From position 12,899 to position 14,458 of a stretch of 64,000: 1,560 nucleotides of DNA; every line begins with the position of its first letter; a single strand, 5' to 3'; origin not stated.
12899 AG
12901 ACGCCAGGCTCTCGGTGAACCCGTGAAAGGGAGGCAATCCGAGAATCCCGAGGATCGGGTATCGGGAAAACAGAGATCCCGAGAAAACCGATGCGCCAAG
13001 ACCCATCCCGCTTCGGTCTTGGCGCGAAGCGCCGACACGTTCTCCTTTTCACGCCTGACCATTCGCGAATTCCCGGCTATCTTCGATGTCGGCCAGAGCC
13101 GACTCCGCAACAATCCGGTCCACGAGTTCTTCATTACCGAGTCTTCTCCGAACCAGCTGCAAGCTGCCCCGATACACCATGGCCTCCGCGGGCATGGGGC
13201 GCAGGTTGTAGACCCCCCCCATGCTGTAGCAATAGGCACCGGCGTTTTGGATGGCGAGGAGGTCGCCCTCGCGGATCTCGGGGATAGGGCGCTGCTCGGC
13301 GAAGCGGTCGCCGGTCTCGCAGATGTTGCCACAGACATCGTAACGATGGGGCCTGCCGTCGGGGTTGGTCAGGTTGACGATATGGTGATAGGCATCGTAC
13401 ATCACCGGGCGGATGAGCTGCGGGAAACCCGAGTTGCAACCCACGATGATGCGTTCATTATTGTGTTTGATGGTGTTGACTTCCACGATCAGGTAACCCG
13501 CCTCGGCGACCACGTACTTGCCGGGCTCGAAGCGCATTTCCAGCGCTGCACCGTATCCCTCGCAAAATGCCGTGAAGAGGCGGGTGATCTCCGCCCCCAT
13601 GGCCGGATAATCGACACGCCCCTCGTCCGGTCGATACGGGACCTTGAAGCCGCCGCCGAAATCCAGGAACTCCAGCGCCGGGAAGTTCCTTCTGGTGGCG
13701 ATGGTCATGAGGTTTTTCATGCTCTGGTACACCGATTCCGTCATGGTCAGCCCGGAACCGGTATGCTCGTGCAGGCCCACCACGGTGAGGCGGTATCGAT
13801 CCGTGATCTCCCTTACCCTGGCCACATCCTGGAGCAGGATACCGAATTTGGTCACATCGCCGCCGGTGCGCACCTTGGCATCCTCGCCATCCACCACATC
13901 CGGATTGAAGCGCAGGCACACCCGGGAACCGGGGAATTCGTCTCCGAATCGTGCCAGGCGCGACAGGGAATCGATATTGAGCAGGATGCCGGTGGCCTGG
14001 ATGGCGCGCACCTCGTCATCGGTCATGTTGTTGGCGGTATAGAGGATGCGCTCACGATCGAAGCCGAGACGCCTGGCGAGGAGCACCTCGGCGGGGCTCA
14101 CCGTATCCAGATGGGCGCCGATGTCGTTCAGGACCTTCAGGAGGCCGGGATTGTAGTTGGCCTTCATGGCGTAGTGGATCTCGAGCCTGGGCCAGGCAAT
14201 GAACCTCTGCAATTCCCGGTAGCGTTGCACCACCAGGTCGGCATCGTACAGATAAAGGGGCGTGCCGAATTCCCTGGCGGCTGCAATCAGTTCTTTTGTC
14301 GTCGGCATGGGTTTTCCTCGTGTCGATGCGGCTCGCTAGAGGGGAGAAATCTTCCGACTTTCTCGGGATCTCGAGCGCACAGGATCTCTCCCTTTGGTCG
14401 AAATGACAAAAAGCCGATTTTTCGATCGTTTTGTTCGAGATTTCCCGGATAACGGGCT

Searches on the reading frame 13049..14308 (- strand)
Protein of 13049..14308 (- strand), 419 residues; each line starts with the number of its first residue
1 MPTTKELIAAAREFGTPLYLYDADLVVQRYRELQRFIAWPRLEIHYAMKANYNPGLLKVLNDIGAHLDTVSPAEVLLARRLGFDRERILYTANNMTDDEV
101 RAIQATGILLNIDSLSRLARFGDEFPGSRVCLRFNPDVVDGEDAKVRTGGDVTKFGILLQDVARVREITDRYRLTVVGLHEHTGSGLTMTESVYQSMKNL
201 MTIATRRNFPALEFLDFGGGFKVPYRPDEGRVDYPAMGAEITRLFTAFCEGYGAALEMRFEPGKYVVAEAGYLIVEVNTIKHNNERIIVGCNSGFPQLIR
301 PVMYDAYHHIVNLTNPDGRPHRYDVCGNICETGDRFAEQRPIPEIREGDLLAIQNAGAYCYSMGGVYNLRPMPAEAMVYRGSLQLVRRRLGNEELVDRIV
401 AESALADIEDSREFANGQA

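Call 3: search_protein_families(library=pfam, proteins=[window:13049-14308:-], max_evalue=1)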
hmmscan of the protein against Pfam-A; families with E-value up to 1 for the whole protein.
window:13049-14308:- (419 aa): 3 families
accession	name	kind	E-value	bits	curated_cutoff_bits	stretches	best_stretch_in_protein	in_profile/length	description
PF02784.22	Orn_Arg_deC_N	-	3.2e-41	141.8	23.4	1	26-268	4-247/247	Pyridoxal-dependent decarboxylase, pyridoxal binding domain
PF00278.28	Orn_DAP_Arg_deC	-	5.9e-24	84.6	23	1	265-357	2-95/95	Pyridoxal-dependent decarboxylase, C-terminal sheet domain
PF05593.20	RHS_repeat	-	0.056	14.3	22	1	304-332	1-31/38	RHS Repeat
